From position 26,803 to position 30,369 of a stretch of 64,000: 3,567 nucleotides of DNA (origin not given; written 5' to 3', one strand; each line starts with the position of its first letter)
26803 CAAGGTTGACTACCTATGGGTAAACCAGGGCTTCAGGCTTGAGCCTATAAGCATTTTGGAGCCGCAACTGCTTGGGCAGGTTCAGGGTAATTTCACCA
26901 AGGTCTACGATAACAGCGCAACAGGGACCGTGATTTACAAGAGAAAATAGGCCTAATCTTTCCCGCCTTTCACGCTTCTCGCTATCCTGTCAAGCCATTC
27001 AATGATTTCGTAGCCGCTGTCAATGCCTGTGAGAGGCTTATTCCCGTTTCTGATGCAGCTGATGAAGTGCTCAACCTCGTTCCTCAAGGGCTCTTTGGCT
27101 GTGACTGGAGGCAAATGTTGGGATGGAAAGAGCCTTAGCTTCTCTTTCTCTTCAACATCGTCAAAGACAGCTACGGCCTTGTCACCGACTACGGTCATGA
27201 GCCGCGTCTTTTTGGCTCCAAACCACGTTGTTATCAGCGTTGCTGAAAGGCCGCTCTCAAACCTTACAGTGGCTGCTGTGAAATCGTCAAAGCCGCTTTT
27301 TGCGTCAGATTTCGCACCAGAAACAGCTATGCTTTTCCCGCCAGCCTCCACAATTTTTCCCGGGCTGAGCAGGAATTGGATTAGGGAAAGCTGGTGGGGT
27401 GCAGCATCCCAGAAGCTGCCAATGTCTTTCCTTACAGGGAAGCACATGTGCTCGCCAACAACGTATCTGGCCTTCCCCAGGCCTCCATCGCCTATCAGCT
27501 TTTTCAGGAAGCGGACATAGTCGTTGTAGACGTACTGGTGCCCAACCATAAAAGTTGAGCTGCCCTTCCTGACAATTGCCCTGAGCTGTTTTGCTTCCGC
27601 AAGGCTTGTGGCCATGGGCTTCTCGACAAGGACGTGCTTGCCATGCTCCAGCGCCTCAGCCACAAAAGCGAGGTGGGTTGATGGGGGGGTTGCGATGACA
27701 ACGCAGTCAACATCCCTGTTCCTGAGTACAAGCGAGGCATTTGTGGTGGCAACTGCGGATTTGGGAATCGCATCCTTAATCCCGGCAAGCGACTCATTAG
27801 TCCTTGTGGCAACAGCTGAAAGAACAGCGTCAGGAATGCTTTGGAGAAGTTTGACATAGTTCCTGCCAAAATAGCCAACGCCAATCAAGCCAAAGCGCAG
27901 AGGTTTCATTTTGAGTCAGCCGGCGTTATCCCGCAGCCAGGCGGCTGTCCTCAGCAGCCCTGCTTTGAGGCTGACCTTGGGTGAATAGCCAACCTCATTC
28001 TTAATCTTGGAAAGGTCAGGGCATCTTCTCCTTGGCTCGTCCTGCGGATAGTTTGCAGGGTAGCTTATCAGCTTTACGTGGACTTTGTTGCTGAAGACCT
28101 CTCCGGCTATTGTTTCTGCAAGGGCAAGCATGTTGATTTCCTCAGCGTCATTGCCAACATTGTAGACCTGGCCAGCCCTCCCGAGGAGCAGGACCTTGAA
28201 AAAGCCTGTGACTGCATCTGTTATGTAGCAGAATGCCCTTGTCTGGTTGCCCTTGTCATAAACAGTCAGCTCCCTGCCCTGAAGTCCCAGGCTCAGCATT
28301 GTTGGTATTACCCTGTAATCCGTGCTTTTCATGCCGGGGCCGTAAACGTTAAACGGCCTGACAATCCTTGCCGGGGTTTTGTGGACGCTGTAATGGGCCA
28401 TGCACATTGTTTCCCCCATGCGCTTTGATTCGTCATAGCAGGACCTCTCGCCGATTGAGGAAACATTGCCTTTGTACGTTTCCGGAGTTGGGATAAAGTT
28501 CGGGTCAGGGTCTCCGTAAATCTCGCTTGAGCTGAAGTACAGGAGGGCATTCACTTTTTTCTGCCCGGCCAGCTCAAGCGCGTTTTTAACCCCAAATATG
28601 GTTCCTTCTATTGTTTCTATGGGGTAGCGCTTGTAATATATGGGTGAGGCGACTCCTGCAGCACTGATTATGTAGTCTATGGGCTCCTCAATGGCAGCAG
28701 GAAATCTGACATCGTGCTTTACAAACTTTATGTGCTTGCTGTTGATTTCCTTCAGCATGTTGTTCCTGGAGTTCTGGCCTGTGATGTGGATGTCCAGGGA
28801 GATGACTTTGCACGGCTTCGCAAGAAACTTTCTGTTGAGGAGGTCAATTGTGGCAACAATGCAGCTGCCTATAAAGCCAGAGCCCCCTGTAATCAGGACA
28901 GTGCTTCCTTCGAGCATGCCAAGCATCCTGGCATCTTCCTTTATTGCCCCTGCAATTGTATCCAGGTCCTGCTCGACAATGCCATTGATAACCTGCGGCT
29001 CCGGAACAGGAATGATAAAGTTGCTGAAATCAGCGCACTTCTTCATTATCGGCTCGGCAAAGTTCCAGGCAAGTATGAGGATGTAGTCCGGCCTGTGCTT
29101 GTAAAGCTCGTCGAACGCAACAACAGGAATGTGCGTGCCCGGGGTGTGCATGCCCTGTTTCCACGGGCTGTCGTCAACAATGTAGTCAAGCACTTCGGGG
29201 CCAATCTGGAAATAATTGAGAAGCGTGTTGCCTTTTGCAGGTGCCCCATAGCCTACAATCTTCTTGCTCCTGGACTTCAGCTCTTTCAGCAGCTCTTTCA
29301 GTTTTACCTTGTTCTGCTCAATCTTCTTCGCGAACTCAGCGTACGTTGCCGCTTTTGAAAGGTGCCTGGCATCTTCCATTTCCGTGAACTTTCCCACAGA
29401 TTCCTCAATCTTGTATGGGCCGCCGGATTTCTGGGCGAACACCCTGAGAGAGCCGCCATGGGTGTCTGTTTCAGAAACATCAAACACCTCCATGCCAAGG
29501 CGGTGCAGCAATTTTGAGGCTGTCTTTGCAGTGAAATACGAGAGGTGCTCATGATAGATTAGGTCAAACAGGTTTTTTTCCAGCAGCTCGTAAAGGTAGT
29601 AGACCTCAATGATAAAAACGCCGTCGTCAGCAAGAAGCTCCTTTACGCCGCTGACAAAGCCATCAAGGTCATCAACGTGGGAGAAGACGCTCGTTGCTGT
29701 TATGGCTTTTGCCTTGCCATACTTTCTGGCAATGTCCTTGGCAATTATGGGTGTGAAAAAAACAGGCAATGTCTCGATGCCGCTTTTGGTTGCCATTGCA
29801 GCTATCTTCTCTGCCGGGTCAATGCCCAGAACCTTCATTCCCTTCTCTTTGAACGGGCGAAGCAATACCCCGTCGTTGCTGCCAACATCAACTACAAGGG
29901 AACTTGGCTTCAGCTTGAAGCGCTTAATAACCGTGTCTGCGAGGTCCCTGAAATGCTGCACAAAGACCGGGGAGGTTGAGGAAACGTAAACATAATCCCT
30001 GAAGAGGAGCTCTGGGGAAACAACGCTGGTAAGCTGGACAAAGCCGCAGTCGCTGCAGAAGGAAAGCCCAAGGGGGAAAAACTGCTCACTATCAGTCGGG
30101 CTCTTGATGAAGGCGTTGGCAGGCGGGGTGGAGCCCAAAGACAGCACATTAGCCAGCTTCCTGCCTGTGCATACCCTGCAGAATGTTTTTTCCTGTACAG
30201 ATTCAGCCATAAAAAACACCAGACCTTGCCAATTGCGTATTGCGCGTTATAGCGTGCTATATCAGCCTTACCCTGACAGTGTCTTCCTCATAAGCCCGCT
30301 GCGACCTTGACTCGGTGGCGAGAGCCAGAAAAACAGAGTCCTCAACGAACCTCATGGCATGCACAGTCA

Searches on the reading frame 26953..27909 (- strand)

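Call 12: search_protein_families(library=pfam, proteins=[window:26953-27909:-], max_evalue=0.00001)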
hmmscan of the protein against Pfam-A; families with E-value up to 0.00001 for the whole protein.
window:26953-27909:- (318 aa): 3 families
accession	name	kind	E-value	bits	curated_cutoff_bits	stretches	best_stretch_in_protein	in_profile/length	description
PF01408.29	GFO_IDH_MocA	-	1.6e-24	87.3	24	1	4-124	1-120/120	Oxidoreductase family, NAD-binding Rossmann fold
PF22725.1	GFO_IDH_MocA_C3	-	4.3e-11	43.3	27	1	133-246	2-122/124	GFO/IDH/MocA C-terminal domain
PF02894.22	GFO_IDH_MocA_C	-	9.3e-10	39.1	22.9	1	161-317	38-214/218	Oxidoreductase family, C-terminal alpha/beta domain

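Call 51: search_protein_families(library=ncbifam, proteins=[window:26953-27909:-], max_evalue=1e-20)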
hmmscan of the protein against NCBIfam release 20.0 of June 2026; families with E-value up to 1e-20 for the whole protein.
window:26953-27909:- (318 aa): 2 families
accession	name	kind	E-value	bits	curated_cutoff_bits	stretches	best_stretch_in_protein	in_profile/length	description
NF040723.1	UDP-GlcNAcDh_Arch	equivalog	1.6e-39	136.3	450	1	4-301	1-289/302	UDP-N-acetylglucosamine 3-dehydrogenase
TIGR04380.1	myo_inos_iolG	equivalog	2e-25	89.4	355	1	4-316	2-326/330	inositol 2-dehydrogenase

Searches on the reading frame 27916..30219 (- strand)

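Call 12: search_protein_families(library=pfam, proteins=[window:27916-30219:-], max_evalue=0.00001)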
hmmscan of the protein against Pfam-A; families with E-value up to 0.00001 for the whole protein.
window:27916-30219:- (767 aa): 11 families
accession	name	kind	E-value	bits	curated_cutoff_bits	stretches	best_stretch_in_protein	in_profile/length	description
PF08484.17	Methyltransf_14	-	7.1e-53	179.1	23.5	1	253-406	2-160/160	C-methyltransferase C-terminal domain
PF01370.27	Epimerase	-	7.4e-40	137.3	20.9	1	441-689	1-240/240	NAD dependent epimerase/dehydratase family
PF16363.11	GDP_Man_Dehyd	-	8.4e-28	98.2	27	1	442-755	1-329/332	GDP-mannose 4,6 dehydratase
PF08421.16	Methyltransf_13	-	1.8e-18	66.8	31.3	1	14-73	1-62/62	Putative zinc binding domain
PF13489.12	Methyltransf_23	-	1.4e-17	64.3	27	1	90-245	6-161/164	Methyltransferase domain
PF01073.25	3Beta_HSD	-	1.3e-12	47.8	22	1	442-634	1-190/280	3-beta hydroxysteroid dehydrogenase/isomerase family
PF08242.18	Methyltransf_12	-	1.4e-08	35.8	30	1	110-202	1-98/98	Methyltransferase domain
PF02719.21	Polysacc_synt_2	-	1.5e-08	34.6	20.2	0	441-564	1-128/293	Polysaccharide biosynthesis protein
PF08241.18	Methyltransf_11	-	5.8e-07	30.5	21.2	1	110-204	1-95/95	Methyltransferase domain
PF13649.12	Methyltransf_25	-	6.3e-07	30.4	27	0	109-200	1-97/97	Methyltransferase domain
PF07993.18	NAD_binding_4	-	1.8e-06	27.7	20.1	0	540-629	112-214/258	Male sterility protein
